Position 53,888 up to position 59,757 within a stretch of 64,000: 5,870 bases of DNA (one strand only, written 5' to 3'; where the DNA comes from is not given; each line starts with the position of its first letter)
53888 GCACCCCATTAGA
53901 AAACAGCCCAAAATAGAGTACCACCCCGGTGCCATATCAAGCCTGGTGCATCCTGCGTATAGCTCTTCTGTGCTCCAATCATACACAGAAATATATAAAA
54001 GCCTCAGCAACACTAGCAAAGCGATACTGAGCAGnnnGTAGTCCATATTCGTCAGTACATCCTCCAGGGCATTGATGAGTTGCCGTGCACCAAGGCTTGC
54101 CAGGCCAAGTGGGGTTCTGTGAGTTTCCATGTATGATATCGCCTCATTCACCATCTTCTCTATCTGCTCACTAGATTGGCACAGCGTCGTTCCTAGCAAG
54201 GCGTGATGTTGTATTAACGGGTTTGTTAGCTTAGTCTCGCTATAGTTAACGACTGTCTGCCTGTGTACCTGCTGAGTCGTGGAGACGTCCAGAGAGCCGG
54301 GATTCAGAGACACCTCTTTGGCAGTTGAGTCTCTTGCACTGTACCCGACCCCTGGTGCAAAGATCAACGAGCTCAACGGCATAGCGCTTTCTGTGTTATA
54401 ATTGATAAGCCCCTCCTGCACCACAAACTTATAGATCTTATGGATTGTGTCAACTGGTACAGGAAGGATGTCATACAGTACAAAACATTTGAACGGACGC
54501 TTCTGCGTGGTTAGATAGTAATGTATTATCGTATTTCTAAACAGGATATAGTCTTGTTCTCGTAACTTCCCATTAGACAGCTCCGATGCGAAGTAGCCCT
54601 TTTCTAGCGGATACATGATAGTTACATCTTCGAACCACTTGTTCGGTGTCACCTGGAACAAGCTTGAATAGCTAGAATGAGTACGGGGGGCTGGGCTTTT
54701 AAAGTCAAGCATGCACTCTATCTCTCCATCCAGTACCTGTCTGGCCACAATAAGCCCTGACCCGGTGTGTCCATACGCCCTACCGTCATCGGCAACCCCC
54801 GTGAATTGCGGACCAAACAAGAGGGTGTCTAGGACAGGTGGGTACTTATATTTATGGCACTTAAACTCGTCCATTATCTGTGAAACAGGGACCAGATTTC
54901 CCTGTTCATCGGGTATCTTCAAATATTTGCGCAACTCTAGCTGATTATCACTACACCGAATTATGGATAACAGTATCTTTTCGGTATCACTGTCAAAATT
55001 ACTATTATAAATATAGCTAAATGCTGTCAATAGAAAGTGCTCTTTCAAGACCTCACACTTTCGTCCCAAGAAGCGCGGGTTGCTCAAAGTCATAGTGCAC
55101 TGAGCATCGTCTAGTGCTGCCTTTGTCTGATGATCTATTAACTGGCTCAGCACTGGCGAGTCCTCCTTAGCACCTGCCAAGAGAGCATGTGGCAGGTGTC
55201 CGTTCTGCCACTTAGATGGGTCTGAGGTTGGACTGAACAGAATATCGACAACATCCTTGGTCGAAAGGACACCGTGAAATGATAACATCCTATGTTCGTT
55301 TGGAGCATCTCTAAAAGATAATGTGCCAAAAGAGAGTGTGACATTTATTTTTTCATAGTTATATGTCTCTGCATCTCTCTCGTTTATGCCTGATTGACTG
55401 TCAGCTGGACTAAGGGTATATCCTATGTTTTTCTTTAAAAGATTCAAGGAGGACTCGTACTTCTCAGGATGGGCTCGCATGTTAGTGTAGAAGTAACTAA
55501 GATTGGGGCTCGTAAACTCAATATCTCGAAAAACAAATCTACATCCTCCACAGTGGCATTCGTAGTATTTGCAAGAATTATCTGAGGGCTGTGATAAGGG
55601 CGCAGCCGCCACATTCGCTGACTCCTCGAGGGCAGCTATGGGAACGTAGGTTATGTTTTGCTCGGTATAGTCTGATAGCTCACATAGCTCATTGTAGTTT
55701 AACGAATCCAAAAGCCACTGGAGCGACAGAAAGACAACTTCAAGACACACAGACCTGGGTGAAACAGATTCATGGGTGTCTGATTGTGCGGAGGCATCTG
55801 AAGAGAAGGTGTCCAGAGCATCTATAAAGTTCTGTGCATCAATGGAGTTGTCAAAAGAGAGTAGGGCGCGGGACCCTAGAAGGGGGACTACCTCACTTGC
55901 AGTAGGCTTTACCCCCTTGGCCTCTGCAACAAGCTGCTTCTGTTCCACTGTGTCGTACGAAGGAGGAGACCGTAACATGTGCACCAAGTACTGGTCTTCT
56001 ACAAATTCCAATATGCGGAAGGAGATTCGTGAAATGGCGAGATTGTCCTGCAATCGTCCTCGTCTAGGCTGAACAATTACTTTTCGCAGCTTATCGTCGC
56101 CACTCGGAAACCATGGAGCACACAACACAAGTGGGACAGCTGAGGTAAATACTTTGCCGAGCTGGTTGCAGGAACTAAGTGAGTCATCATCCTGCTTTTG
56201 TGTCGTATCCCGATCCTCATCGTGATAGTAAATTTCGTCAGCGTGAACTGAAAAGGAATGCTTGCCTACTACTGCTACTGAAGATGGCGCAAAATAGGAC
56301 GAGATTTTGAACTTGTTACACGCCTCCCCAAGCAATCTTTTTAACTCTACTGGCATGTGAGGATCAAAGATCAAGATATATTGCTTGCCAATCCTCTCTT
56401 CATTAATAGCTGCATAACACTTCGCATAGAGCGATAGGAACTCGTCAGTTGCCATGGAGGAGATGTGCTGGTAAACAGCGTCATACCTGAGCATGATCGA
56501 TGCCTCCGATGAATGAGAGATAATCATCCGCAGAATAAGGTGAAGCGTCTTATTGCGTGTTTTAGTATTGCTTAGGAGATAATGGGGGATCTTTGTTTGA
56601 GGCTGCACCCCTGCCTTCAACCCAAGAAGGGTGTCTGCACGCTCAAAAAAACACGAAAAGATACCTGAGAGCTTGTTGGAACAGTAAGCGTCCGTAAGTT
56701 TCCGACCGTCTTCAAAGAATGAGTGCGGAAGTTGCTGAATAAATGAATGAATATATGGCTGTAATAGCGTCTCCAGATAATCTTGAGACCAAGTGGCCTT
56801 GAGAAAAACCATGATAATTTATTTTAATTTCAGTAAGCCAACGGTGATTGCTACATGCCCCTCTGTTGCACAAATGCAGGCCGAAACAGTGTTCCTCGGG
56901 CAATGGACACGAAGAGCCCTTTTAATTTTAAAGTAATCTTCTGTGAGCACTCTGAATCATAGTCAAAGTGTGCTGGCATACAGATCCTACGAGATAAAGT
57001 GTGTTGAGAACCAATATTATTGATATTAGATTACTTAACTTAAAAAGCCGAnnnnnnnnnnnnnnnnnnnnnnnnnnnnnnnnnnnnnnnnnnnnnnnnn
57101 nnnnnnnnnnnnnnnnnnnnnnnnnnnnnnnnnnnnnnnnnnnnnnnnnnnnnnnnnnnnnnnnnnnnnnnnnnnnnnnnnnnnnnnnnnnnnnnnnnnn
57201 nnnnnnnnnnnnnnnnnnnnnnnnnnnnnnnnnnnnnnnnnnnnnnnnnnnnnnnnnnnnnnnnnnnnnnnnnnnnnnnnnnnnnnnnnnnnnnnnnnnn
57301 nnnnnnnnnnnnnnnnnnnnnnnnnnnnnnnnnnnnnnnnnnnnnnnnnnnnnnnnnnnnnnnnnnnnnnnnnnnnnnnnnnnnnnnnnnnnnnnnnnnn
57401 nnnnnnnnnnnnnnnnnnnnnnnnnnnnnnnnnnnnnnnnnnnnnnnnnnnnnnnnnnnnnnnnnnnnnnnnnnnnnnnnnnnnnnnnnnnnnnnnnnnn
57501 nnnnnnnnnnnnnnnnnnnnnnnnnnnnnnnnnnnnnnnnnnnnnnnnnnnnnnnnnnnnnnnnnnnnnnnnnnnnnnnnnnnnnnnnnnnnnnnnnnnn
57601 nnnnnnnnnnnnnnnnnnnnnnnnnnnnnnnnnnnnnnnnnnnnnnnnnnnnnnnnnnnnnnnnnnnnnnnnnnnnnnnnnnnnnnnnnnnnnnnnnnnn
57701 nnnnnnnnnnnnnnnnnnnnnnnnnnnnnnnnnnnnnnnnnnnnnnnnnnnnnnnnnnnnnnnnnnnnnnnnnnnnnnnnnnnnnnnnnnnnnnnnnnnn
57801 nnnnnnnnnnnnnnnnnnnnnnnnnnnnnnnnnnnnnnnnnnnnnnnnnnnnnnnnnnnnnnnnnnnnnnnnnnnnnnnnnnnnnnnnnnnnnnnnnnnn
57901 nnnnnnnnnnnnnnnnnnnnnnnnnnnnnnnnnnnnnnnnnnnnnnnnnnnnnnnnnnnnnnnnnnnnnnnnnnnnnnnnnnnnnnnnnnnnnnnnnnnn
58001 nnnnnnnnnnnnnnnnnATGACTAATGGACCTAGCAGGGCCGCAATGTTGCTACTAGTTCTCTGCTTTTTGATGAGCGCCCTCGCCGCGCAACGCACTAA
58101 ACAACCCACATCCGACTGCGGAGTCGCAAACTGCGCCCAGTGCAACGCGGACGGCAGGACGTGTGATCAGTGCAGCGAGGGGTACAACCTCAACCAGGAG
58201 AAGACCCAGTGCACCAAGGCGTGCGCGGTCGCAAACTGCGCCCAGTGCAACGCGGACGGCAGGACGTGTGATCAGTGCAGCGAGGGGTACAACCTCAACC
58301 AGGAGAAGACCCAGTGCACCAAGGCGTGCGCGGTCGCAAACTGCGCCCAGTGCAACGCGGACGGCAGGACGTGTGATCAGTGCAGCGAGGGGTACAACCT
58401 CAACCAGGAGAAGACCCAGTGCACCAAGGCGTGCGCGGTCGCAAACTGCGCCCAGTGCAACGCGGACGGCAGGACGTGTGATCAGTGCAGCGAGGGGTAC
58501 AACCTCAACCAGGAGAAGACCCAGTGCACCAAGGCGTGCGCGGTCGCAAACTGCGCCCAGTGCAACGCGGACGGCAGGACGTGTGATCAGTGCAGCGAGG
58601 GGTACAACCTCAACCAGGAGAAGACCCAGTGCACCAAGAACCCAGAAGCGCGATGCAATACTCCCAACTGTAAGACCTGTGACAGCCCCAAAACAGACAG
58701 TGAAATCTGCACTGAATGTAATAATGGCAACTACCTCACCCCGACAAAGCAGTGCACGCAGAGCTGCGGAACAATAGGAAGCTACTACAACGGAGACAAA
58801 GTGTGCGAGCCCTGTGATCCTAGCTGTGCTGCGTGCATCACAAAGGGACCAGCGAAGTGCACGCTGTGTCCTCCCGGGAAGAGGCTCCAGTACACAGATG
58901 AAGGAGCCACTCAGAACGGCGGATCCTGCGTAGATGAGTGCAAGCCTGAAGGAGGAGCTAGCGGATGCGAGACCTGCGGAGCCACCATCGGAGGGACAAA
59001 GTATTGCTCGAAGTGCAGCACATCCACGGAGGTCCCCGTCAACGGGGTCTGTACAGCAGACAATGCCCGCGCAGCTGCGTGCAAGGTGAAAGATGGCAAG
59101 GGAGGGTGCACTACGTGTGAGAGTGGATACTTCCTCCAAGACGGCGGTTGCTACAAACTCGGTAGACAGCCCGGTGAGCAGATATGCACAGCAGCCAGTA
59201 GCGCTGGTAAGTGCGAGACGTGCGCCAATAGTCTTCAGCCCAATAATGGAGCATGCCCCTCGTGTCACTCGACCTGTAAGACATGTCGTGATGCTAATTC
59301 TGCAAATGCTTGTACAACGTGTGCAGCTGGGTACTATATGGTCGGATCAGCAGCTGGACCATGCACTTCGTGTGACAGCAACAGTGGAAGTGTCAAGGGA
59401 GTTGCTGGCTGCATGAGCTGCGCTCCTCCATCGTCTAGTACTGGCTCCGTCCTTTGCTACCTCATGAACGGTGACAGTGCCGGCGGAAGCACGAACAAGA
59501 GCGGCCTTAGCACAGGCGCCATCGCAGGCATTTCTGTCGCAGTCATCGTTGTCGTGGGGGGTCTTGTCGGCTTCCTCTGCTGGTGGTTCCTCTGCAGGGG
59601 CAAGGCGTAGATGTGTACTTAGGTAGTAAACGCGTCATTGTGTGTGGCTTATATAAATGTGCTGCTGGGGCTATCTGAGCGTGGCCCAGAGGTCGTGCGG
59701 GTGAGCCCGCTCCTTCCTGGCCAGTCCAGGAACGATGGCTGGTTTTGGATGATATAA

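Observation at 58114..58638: VSP gene carrying five tandem 105-bp (35-aa) repeats, four of them nucleotide-identical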

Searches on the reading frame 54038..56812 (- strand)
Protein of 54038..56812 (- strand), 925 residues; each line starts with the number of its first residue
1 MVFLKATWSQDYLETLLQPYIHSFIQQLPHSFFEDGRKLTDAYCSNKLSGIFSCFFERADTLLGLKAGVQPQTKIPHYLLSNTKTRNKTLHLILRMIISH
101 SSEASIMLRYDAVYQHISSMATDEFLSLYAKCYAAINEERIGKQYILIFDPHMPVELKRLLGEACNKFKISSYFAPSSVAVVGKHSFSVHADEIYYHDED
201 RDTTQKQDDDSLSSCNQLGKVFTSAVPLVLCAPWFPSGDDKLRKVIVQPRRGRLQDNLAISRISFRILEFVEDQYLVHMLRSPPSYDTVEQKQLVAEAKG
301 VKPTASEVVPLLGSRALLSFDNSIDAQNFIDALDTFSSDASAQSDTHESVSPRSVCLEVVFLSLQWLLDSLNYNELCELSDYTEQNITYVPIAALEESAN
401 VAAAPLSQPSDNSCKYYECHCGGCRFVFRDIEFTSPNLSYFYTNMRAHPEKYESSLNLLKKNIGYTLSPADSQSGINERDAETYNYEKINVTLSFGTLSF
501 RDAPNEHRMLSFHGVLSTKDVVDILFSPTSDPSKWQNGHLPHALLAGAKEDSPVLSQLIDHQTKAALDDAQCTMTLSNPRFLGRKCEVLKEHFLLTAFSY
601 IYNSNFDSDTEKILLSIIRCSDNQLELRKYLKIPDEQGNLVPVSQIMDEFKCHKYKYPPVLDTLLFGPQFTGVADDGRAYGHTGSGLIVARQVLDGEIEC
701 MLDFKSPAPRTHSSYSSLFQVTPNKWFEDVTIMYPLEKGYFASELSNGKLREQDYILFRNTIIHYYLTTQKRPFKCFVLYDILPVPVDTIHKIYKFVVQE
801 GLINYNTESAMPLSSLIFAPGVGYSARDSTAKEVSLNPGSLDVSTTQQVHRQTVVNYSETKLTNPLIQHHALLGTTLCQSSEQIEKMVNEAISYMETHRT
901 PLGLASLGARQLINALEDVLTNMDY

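Call 22: find_encoding_contigs(protein=window:54038-56812:-, flank=10000, max_places=10)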
Protein window:54038-56812:- (925 aa): 23 contigs read that carry it; 2 places shown.
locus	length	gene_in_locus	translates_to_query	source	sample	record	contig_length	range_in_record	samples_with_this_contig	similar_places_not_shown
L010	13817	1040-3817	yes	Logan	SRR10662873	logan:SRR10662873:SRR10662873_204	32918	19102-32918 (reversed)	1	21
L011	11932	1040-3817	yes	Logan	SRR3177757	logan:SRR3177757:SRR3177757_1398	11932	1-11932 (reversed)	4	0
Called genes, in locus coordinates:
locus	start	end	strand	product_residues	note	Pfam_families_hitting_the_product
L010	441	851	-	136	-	PF02996:Prefoldin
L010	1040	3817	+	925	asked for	PF04433:SWIRM (weak)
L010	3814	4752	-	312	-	-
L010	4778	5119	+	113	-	-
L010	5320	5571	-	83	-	-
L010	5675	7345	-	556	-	PF25174:Beta-prop_THOC3 (faint), PF00400:WD40 (faint), PF12894:ANAPC4_WD40 (faint), PF23381:Beta-prop_IFT122_1st (faint), PF23414:Beta-prop_EML_2 (faint), PF24814:WD40_Prp19 (faint)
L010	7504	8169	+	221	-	PF00333:Ribosomal_S5, PF03719:Ribosomal_S5_C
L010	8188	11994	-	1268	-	-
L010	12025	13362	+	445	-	PF01529:DHHC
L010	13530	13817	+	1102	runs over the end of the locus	PF00233:PDEase_I (weak)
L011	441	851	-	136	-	PF02996:Prefoldin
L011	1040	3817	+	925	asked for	PF04433:SWIRM (weak)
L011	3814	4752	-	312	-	-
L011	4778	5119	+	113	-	-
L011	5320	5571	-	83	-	-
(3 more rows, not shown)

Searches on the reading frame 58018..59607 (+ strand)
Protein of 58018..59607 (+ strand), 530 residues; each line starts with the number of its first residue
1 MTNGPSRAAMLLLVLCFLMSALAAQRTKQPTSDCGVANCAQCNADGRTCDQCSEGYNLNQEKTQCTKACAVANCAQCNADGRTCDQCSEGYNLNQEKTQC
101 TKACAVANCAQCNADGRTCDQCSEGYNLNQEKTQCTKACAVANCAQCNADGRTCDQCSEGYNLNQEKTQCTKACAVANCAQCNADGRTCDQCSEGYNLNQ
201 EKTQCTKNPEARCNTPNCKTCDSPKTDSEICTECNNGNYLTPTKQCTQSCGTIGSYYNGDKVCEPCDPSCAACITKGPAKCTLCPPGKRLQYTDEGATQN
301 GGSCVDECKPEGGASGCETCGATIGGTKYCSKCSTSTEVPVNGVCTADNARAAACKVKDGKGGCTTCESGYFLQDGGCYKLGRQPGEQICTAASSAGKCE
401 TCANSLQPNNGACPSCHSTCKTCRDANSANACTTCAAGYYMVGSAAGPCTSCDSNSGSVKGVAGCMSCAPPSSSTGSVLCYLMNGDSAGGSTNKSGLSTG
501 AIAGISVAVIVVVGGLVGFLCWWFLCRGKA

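Call 6: search_protein_families(library=pfam, proteins=[window:58018-59607:+], max_evalue=0.01)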
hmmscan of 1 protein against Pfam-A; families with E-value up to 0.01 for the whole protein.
window:58018-59607:+ (530 aa): 1 family
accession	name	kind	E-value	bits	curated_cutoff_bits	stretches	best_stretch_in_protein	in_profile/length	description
PF03302.18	VSP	-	2.9e-98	329.8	31.4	3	390-530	263-397/397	Giardia variant-specific surface protein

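Call 7: find_homologous_proteins(query=window:58018-59607:+)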
Query window:58018-59607:+ (530 aa): 626 proteins with E <= 0.001 among 7562 candidates; the best 120 are listed.
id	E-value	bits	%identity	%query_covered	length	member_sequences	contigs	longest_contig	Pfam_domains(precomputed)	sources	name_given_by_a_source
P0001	0.0e+0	1184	100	100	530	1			PF03302.19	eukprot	eukprot:XP_001705986.1 VSP [Giardia lamblia ATCC 50803]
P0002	2.6e-210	718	65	98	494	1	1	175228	PF03302.19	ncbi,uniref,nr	ncbi:VSP [Giardia lamblia P15]|uniref:VSP n=1 Tax=Giardia intestinalis (strain P15) TaxID=658858 Rep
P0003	7.8e-203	693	64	98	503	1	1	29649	PF03302.19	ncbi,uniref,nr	ncbi:VSP [Giardia lamblia P15]|uniref:VSP n=1 Tax=Giardia intestinalis (strain P15) TaxID=658858 Rep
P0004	1.8e-188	646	78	74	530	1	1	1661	PF03302.19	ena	-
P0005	4.6e-185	635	73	72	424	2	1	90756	PF03302.19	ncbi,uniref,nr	ncbi:VSP [Giardia lamblia P15]|uniref:VSP n=1 Tax=Giardia intestinalis (strain P15) TaxID=658858 Rep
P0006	5.5e-170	585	63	90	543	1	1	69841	PF03302.19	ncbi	ncbi:Variant-specific surface protein, partial [Giardia duodenalis]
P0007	1.7e-157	544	68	75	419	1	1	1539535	PF03302.19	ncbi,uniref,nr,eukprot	ncbi:VSP with INR [Giardia duodenalis]|uniref:VSP with INR n=1 Tax=Giardia intestinalis (strain ATCC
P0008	1.7e-156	540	75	63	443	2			PF09132.16,PF03302.19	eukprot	eukprot:XP_001704067.1 VSP [Giardia lamblia ATCC 50803]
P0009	2.0e-153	530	61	88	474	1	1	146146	PF03302.19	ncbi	ncbi:Variant-specific surface protein, partial [Giardia duodenalis]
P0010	7.1e-151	522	66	74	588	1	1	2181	PF03302.19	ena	-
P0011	2.0e-147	510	69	65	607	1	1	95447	PF03302.19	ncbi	ncbi:Variant-specific surface protein, partial [Giardia duodenalis]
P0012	1.7e-145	504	72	64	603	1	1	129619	PF03302.19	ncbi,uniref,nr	ncbi:Variant-specific surface protein [Giardia duodenalis]|uniref:Variant-specific surface protein n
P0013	1.3e-141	491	57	90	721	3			PF03302.19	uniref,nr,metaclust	uniref:Variant-specific surface protein AS7 n=1 Tax=Giardia intestinalis TaxID=5741 RepID=Q8I8V6_GIA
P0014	1.4e-140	488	65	68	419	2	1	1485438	PF03302.19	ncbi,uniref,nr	ncbi:VSP [Giardia duodenalis]|uniref:VSP n=1 Tax=Giardia intestinalis (strain ATCC 50803 / WB clone 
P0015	2.6e-132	460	66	64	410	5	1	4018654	PF03302.19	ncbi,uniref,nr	ncbi:VSP [Giardia duodenalis]|uniref:VSP n=1 Tax=Giardia intestinalis (strain ATCC 50803 / WB clone 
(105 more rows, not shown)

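Call 16: find_encoding_contigs(protein=window:58018-59607:+, flank=10000, max_places=10)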
Protein window:58018-59607:+ (530 aa): no gene with exactly this product is on record in the collection.

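Call 17: find_encoding_contigs(protein=window:58045-59607:+, flank=10000, max_places=10)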
Protein window:58045-59607:+ (521 aa): no gene with exactly this product is on record in the collection.

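Call 27: find_encoding_contigs(protein=P0002, flank=10000, max_places=3)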
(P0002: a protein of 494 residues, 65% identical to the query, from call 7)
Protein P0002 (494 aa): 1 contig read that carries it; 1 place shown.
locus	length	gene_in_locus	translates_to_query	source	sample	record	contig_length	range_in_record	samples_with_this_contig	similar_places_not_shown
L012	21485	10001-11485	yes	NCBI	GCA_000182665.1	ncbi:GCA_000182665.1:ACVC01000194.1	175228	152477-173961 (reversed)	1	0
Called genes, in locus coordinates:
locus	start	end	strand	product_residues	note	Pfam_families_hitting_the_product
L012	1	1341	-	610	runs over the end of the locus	PF12796:Ank_2, PF12796:Ank_2, PF13637:Ank_4 (weak), PF12796:Ank_2, PF13637:Ank_4 (weak), PF12796:Ank_2, PF13637:Ank_4, PF00023:Ank (weak), +3 more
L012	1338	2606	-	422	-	PF00069:Pkinase, PF07714:PK_Tyr_Ser-Thr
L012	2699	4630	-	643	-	PF03302:VSP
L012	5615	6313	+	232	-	-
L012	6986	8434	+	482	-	PF12171:zf-C2H2_jaz (faint)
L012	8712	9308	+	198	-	-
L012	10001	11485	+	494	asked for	PF03302:VSP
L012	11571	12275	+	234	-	-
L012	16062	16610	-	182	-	PF07890:Rrp15p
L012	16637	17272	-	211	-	-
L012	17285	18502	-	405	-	PF00675:Peptidase_M16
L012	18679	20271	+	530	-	PF11698:V-ATPase_H_C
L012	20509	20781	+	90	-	-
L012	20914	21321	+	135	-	PF02493:MORN (faint)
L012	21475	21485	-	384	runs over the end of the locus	-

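Call 28: find_encoding_contigs(protein=P0003, flank=10000, max_places=3)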
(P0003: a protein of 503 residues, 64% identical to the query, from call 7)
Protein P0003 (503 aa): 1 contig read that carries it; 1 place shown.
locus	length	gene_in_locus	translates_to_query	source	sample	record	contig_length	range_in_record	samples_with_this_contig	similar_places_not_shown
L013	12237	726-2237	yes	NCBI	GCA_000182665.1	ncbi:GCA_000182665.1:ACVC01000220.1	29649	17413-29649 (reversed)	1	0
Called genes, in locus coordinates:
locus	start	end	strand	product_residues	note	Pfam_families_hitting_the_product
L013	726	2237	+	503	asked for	PF03302:VSP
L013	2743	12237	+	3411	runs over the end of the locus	-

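Call 53: predict_structure(alignment_id=A1)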
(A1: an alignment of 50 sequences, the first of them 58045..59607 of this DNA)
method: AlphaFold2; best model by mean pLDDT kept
length: 521 residues; sequences in the alignment: 50
mean_pLDDT: 82.9   pTM: 0.53
mean pLDDT of the five models: 82.9, 81.6, 80.7, 80.3, 78.8
residues with pLDDT >= 90: 190; 70-90: 266; 50-70: 30; < 50: 35
segments of 3 or more residues with pLDDT < 50: 12-22, 479-496, 519-521
pLDDT, mean of each block of 10 residues (from residue 1): 55 40 65 81 81 78 87 89 87 89 89 90 88 87 90 87 86 86 87 83 80 85 92 90 86 90 86 92 85 92 86 90 93 87 79 92 93 90 92 93 91 92 92 89 91 88 84 68 36 47 72 65 40
secondary structure, 60 per line:
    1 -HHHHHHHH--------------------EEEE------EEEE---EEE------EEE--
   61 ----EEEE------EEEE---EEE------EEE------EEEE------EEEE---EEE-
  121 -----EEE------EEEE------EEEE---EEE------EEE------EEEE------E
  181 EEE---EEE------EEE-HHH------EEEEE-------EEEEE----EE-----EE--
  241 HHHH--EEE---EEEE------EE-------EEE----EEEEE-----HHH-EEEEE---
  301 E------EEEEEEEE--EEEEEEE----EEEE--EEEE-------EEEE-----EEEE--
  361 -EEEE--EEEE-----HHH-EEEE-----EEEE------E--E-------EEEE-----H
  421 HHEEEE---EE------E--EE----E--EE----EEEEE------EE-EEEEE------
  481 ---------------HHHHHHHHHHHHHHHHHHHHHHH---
elements in order: H2-9 E30-33 E40-43 E47-49 E56-58 E65-68 E75-78 E82-84 E91-93 E100-103 E110-113 E117-119 E126-128 E135-138 E145-148 E152-154 E161-163 E170-173 E180-183 E187-189 E196-198 E209-213 E221-225 H241-244 E247-249 E253-256 E272-274 E279-283 E293-297 E308-315 E318-324 E329-332 E335-338 E346-349 E355-358 E362-365 E368-371 E381-384 E390-393 E411-414 E423-426 E456-460 E470-474 H496-518

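Call 58: fold_search(model_id=the predicted structure, library=pdb)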
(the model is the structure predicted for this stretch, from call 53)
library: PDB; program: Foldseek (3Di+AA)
matches with E <= 10: 432; with E <= 0.001: 3
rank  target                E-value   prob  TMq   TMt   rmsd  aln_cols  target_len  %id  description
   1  4c8v_B                6.7e-04  0.99  0.08  0.28  11.8       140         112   18  Xenopus RSPO2 Fu1-Fu2 crystal form I (released 2013-11-20)
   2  4c99_D                7.1e-04  0.98  0.07  0.30  13.1       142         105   19  Mouse ZNRF3 ectodomain in complex with mouse RSPO2 Fu1-Fu2 crystal form I (released 2013-11-20)
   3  4c8v_A                7.5e-04  0.98  0.08  0.28  12.8       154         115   17  Xenopus RSPO2 Fu1-Fu2 crystal form I (released 2013-11-20)
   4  4c8v_D                1.6e-03  0.98  0.09  0.30  11.8       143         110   18  Xenopus RSPO2 Fu1-Fu2 crystal form I (released 2013-11-20)
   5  4c8w_J                1.6e-03  0.96  0.08  0.29  12.0       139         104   19  Xenopus RSPO2 Fu1-Fu2 crystal form II (released 2013-11-20)
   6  9qaw_A                2.3e-03  0.18  0.10  0.03  41.8       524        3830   15  CryoEM structure of the human LRP2 receptor ectodomain in complex with LRPAP1 (released 2026-03-11)
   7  4c9r_D                2.4e-03  0.95  0.08  0.30  11.8       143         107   16  Xenopus ZNRF3 ectodomain in complex with Xenopus RSPO2 Fu1-Fu2 crystal form I (released 2013-11-20)
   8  4c8v_C                2.7e-03  0.95  0.08  0.29  11.8       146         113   16  Xenopus RSPO2 Fu1-Fu2 crystal form I (released 2013-11-20)
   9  8em4_A                3.3e-03  0.18  0.10  0.02  39.3       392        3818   16  Cryo-EM structure of LRP2 at pH 7.5 (released 2023-02-08)
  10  4li2_B                3.9e-03  0.98  0.09  0.38  11.2       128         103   23  Crystal Structures of Lgr4 and its complex with R-spondin1 (released 2013-08-07)
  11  8jxh_B                4.4e-03  0.28  0.11  0.06  36.8       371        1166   15  rat megalin RAP complex wingA (released 2024-06-19)
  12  8em7_A                5.3e-03  0.10  0.07  0.02  48.9       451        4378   13  Cryo-EM structure of LRP2 at pH 5.2 (released 2023-02-08)
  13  4kt1_E                5.9e-03  0.97  0.08  0.36  10.3       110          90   24  Complex of R-spondin 1 with LGR4 extracellular domain (released 2013-06-19)
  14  4c99_B                5.9e-03  0.89  0.07  0.30  12.8       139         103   19  Mouse ZNRF3 ectodomain in complex with mouse RSPO2 Fu1-Fu2 crystal form I (released 2013-11-20)
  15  8wvu_B                7.1e-03  0.91  0.08  0.36  10.9       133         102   22  Cryo-EM structure of LGR4 in complex with Rspo1 and RNF43 (released 2024-10-30)
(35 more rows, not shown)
